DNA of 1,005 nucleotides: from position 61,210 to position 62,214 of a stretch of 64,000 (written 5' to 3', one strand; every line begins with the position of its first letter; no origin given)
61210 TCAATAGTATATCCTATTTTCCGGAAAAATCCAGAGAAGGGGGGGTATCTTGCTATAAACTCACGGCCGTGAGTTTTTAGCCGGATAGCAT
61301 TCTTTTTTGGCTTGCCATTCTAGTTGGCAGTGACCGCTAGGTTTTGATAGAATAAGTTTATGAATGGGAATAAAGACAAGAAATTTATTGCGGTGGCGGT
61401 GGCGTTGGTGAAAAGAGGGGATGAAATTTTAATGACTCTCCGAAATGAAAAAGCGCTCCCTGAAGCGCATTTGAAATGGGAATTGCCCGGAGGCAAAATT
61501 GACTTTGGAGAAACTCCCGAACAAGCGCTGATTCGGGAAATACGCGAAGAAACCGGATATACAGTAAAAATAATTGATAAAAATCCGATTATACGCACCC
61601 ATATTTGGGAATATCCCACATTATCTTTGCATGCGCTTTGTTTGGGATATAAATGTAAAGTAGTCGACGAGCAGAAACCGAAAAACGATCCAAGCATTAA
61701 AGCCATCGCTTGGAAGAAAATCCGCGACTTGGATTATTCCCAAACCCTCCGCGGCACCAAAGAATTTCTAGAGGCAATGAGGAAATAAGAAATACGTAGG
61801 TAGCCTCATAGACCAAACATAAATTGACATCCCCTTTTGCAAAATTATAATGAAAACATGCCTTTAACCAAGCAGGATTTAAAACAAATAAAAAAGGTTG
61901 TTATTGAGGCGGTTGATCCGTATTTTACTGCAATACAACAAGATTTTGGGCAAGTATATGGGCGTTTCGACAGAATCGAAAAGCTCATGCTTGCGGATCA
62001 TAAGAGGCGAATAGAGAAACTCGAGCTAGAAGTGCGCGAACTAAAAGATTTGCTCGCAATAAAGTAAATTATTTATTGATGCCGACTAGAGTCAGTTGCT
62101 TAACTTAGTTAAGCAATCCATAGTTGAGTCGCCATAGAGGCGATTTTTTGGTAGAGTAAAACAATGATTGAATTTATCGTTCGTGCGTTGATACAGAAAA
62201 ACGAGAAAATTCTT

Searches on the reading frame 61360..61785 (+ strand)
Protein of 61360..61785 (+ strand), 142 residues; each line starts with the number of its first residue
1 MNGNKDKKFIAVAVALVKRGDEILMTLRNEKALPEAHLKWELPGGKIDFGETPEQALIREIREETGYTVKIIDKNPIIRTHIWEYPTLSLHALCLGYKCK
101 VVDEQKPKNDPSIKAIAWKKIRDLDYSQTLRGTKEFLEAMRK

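Call 80: search_protein_families(library=ncbifam, proteins=[window:61360-61785:+], max_evalue=0.01)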
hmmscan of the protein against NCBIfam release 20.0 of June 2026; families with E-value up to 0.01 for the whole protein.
window:61360-61785:+ (142 aa): 22 families
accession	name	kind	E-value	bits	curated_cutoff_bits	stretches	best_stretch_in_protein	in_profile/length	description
NF006530.0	PRK08999.1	equivalog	5.4e-16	58.5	245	1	7-140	3-128/315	Nudix family hydrolase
TIGR00586.1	mutt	equivalog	9.9e-16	57.9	97.9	1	7-139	2-126/129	8-oxo-dGTP diphosphatase MutT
NF008044.0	PRK10776.1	equivalog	1.7e-13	50.6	148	1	8-72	2-65/130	8-oxo-dGTP diphosphatase MutT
NF007834.0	PRK10546.1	equivalog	7.5e-11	42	156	1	8-72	2-64/135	pyrimidine (deoxy)nucleoside triphosphate diphosphatase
NF001938.0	PRK00714.1-5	equivalog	1.2e-08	34.5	116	1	11-74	15-82/172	RNA pyrophosphohydrolase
TIGR02705.1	nudix_YtkD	equivalog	6e-08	32.4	154.4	1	40-72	47-79/156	RNA deprotection pyrophosphohydrolase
NF003785.0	PRK05379.1-1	equivalog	1.4e-07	31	418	1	9-116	203-306/347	bifunctional nicotinamide-nucleotide adenylyltransferase/Nudix hydroxylase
NF041652.1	Nud_hyd_Dein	equivalog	5.3e-07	30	200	1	14-72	19-77/152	Nudix hydrolase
NF001936.0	PRK00714.1-3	equivalog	9.2e-07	28.9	118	1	39-78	36-76/155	RNA pyrophosphohydrolase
NF001935.0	PRK00714.1-2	equivalog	9.5e-07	28.5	259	1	39-72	32-65/183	RNA pyrophosphohydrolase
NF001937.0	PRK00714.1-4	equivalog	2.7e-06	27.1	139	1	11-72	10-65/161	RNA pyrophosphohydrolase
NF052459.1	OxoGTPPhMutT1Mycb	equivalog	2.8e-06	26.6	475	1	39-71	30-62/292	8-oxo-(d)GTP phosphatase MutT1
NF003787.0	PRK05379.1-4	equivalog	3.8e-06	26.1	449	1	9-94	208-290/346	bifunctional nicotinamide-nucleotide adenylyltransferase/Nudix hydroxylase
NF012016.0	PRK15472.1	equivalog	1e-05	25.3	95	1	38-77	31-70/141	nucleoside triphosphatase NudI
NF001299.0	PRK00241.1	equivalog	1.2e-05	24.9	158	1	14-86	139-204/263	NAD(+) diphosphatase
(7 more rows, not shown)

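Call 81: search_protein_families(library=pfam, proteins=[window:61360-61785:+], max_evalue=0.01)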
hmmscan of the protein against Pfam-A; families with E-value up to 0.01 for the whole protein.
window:61360-61785:+ (142 aa): 2 families
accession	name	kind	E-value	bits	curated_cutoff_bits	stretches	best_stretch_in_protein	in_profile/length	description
PF00293.34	NUDIX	-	2.2e-19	70.2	21.1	1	10-128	4-122/134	NUDIX domain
PF14815.12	NUDIX_4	-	3.9e-08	33.5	35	1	14-137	2-111/113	NUDIX domain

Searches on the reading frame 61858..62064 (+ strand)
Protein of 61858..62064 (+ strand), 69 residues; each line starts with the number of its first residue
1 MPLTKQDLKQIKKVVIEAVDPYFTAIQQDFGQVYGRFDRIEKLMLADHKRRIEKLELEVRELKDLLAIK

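Call 80: search_protein_families(library=ncbifam, proteins=[window:61858-62064:+], max_evalue=0.01)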
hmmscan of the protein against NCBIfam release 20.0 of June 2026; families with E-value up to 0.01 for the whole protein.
window:61858-62064:+ (69 aa): 0 families

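Call 81: search_protein_families(library=pfam, proteins=[window:61858-62064:+], max_evalue=0.01)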
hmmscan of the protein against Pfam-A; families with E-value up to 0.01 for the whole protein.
window:61858-62064:+ (69 aa): 1 family
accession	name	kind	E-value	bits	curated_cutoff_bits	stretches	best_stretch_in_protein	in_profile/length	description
PF23353.1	BBS2_hp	-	0.0088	16.5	27.7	1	7-65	31-89/98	BBS2 hairpin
